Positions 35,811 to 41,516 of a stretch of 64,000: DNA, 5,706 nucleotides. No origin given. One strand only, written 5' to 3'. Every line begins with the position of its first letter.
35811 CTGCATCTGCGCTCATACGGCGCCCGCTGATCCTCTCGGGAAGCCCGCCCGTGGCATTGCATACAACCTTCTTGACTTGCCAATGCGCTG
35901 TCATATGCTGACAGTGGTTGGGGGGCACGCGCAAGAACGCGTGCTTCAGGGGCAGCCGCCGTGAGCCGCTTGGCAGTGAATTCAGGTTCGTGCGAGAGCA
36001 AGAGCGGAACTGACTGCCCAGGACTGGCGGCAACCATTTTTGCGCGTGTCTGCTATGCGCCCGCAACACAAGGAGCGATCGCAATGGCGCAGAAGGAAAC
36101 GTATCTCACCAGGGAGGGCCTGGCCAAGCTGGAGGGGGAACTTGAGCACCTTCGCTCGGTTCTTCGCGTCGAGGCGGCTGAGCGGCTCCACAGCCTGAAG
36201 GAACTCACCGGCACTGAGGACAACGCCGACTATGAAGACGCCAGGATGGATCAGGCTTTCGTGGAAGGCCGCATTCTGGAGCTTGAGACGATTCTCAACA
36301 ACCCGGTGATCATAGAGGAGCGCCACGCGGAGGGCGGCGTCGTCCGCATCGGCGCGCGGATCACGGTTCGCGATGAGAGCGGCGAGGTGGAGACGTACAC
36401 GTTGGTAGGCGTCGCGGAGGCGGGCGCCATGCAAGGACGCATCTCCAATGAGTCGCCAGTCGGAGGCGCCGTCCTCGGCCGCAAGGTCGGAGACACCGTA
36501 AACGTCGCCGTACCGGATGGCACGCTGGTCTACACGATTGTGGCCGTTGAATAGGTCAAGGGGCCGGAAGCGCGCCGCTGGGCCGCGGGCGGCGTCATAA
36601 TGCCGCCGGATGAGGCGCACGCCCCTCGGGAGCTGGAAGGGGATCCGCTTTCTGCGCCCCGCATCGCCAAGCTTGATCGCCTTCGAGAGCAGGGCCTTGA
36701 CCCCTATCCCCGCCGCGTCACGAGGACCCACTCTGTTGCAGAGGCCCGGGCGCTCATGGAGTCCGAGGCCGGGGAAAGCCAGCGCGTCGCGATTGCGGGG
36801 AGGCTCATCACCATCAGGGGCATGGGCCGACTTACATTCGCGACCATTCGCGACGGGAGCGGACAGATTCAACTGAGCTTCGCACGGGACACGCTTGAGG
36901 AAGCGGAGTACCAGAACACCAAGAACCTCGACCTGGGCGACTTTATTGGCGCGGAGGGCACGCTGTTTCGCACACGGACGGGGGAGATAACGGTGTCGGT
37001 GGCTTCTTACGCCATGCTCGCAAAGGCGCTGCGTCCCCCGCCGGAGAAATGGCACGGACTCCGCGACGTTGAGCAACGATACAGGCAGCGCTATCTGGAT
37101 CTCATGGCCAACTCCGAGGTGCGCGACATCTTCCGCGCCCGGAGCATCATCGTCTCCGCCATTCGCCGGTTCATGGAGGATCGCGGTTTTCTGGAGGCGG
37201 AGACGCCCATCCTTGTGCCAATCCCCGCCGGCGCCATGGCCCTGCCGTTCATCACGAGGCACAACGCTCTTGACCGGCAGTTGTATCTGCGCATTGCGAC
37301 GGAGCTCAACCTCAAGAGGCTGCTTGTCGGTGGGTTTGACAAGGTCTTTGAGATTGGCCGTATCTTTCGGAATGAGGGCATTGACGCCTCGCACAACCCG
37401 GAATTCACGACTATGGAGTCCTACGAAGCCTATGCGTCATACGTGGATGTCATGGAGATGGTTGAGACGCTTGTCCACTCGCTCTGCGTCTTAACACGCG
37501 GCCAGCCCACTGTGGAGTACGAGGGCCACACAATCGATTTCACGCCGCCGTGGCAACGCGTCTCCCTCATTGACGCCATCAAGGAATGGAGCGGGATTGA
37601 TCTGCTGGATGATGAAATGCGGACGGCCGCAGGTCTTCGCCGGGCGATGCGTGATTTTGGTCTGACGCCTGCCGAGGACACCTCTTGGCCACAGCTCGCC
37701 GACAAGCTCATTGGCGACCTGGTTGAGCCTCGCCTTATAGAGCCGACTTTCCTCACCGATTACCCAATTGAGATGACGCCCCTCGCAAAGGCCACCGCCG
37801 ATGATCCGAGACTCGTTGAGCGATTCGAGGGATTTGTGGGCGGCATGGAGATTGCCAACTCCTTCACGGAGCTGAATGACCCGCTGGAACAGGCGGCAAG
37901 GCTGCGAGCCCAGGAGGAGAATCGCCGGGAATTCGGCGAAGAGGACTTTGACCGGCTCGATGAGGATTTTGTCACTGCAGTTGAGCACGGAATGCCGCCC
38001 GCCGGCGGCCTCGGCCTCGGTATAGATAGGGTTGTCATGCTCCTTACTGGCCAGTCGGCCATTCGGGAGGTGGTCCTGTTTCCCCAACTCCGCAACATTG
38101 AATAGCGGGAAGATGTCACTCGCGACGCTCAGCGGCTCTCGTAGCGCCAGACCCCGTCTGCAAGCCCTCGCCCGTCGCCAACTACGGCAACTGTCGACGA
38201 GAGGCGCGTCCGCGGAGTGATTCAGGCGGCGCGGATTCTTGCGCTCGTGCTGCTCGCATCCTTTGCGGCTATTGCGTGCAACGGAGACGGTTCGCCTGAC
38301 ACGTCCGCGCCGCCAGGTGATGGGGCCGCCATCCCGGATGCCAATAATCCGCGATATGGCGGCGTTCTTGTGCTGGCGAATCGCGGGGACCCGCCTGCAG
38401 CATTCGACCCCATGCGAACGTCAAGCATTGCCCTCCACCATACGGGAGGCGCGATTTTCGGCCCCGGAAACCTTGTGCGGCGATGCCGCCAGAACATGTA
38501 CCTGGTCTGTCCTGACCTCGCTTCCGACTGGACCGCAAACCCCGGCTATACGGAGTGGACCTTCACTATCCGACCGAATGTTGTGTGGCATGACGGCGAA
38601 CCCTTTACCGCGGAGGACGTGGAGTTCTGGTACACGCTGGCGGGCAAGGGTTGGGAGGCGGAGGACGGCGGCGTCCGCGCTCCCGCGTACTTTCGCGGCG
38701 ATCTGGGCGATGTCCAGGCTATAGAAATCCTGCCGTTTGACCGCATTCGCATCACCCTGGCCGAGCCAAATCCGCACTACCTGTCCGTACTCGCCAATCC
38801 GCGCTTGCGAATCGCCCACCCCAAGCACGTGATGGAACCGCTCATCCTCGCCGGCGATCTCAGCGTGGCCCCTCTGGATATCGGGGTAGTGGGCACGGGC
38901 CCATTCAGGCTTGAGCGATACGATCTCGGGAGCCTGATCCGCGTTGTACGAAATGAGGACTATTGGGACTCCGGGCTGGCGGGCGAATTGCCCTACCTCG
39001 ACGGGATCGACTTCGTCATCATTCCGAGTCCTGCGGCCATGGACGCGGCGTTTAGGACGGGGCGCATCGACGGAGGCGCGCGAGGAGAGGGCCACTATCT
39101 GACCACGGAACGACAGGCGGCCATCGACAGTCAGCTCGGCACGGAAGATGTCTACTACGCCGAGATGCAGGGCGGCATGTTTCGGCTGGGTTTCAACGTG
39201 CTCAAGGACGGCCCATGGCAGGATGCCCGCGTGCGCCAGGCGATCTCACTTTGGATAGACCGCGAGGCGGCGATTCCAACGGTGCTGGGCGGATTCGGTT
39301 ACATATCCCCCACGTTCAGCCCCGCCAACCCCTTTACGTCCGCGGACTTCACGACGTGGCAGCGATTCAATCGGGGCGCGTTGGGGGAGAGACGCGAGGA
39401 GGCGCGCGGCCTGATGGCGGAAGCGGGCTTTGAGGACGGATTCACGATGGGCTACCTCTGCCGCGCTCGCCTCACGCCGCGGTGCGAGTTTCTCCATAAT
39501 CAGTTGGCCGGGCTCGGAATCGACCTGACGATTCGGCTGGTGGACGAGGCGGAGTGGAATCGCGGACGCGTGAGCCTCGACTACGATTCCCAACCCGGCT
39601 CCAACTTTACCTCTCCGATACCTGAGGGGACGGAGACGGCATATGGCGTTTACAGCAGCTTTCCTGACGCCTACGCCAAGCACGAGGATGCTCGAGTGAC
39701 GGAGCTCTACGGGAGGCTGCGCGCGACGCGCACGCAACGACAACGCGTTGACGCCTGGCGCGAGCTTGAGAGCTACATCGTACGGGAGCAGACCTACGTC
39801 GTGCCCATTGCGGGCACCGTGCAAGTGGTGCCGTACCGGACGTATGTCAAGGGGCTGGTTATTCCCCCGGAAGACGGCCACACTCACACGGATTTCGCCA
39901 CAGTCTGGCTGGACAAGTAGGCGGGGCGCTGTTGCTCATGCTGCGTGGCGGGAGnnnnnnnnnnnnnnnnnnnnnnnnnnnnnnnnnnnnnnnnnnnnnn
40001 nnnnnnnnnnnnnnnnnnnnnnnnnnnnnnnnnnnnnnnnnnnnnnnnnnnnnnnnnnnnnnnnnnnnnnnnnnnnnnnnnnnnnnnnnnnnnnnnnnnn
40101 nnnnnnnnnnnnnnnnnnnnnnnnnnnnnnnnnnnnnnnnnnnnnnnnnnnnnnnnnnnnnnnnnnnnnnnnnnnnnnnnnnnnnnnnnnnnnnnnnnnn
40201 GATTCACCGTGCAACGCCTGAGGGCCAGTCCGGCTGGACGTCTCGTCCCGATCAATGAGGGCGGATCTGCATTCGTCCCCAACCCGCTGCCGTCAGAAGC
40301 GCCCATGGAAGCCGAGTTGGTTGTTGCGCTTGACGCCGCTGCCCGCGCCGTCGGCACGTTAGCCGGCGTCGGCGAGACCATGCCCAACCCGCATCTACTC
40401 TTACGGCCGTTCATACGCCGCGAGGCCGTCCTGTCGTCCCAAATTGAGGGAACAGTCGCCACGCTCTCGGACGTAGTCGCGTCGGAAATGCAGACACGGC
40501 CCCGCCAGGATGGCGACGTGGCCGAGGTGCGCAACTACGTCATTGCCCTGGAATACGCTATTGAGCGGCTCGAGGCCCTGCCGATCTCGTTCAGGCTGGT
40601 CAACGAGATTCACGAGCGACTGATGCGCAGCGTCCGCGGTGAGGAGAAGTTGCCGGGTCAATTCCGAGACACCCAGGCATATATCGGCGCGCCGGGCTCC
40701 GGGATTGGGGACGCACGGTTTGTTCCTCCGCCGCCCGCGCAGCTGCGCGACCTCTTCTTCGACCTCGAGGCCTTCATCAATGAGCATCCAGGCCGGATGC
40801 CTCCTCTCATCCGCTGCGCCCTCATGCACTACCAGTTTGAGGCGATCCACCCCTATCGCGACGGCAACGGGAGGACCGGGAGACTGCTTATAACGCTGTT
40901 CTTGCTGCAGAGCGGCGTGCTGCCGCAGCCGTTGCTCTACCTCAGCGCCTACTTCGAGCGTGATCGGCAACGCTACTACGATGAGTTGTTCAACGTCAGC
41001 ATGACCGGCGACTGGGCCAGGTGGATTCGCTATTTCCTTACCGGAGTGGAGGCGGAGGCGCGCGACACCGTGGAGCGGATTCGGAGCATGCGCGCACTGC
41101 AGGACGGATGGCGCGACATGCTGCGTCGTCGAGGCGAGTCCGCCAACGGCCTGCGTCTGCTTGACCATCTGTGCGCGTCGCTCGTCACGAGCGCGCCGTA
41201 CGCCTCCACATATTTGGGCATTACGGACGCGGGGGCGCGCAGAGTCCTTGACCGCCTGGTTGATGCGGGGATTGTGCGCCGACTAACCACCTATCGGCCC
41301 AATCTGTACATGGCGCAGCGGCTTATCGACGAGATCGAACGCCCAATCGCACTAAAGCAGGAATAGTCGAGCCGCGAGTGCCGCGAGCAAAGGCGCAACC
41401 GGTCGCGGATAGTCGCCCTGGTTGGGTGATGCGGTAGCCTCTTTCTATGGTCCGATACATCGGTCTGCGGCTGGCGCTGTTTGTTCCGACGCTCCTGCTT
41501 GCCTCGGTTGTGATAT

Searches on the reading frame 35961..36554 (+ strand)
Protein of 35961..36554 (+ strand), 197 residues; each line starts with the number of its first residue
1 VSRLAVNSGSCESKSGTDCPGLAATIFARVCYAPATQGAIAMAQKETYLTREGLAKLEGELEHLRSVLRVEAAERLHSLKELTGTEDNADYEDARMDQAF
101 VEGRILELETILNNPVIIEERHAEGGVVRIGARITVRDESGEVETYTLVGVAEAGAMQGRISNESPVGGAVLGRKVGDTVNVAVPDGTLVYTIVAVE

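Call 51: search_protein_families(library=pfam, proteins=[window:35961-36554:+], max_evalue=0.0001)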
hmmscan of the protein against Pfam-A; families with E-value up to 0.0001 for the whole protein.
window:35961-36554:+ (197 aa): 2 families
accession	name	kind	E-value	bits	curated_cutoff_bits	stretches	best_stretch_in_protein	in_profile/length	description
PF01272.25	GreA_GreB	-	5.6e-24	84.4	26.9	1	126-197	4-76/77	Transcription elongation factor, GreA/GreB, C-term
PF03449.20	GreA_GreB_N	-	3.1e-17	63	24.5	1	48-116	2-70/71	Transcription elongation factor, N-terminal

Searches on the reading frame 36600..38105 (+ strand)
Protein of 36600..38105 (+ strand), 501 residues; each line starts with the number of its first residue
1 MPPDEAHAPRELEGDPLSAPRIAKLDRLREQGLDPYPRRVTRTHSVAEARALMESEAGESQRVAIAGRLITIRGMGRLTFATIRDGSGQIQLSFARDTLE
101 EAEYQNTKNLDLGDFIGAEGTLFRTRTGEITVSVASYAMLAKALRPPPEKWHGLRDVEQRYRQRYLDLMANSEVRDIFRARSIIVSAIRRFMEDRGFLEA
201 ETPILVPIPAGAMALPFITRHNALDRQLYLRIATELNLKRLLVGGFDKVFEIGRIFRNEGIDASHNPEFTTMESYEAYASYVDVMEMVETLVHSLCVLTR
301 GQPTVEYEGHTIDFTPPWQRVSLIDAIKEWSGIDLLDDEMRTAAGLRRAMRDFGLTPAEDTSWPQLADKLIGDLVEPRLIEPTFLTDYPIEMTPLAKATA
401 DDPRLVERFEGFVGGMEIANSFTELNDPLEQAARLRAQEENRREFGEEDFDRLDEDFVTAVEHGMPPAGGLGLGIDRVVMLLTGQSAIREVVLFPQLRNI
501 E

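Call 42: find_homologous_proteins(query=window:36600-38105:+, max_evalue=1e-50)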
Query window:36600-38105:+ (501 aa): 8000 proteins with E <= 1e-50 among 8000 candidates; the best 120 are listed.
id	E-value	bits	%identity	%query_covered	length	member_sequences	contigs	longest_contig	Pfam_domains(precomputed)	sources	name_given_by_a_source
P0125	0.0e+0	1084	97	100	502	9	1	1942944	PF01409.26,PF01336.32,PF00152.26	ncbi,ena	-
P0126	1.3e-258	877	79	96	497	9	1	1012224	PF01409.26,PF01336.32,PF00152.26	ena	-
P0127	1.8e-258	876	80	96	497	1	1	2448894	PF01409.26,PF01336.32,PF00152.26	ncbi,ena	-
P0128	2.6e-258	876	79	96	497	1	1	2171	PF01409.26,PF01336.32,PF00152.26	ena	-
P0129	3.5e-258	875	79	96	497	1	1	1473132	PF01409.26,PF01336.32,PF00152.26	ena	-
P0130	5.6e-258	875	79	96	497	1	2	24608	PF01409.26,PF01336.32,PF00152.26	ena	-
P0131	5.8e-258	874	79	96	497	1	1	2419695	PF01409.26,PF01336.32,PF00152.26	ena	-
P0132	1.3e-257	873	79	96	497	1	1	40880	PF01409.26,PF01336.32,PF00152.26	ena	-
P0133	1.5e-257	873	79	96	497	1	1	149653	PF01409.26,PF01336.32,PF00152.26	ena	-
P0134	2.2e-257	873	79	96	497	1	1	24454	PF01409.26,PF01336.32,PF00152.26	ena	-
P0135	3.0e-257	872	79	96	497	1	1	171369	PF01409.26,PF01336.32,PF00152.26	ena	-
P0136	7.9e-257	871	79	96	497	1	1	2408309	PF01409.26,PF01336.32,PF00152.26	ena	-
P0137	1.2e-256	870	79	96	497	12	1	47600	PF01409.26,PF01336.32,PF00152.26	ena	-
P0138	4.5e-256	868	78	96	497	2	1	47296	PF01409.26,PF01336.32,PF00152.26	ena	-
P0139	4.7e-256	868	79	96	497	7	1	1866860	PF01409.26,PF01336.32,PF00152.26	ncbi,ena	-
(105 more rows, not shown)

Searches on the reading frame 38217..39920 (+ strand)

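Call 51: search_protein_families(library=pfam, proteins=[window:38217-39920:+], max_evalue=0.0001)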
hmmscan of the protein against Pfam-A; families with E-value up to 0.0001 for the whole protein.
window:38217-39920:+ (567 aa): 1 family
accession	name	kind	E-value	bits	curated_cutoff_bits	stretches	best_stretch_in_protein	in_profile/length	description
PF00496.27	SBP_bac_5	-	1.6e-59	202.3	32.4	1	99-466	4-349/368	Bacterial extracellular solute-binding proteins, family 5 Middle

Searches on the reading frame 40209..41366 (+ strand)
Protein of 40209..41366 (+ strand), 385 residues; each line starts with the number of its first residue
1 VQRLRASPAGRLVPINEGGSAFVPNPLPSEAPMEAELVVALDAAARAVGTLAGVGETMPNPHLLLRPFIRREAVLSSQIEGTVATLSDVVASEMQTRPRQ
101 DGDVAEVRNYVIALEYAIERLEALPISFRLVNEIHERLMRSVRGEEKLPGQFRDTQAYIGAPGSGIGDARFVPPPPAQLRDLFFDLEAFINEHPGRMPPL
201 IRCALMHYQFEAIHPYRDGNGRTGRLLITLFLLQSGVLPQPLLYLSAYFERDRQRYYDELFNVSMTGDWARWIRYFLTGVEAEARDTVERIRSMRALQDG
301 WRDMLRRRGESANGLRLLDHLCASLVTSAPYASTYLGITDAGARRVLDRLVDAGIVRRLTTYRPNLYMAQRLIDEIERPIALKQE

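Call 33: search_protein_families(library=pfam, proteins=[window:40209-41366:+], max_evalue=0.00001)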
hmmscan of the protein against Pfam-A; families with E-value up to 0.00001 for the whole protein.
window:40209-41366:+ (385 aa): 2 families
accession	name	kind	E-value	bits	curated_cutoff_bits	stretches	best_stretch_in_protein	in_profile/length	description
PF13784.11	Fic_N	-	1.7e-25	89.3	26.7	1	40-119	3-82/82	Fic/DOC family N-terminal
PF02661.23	Fic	-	2.1e-19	70.6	24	1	126-232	2-93/93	Fic/DOC family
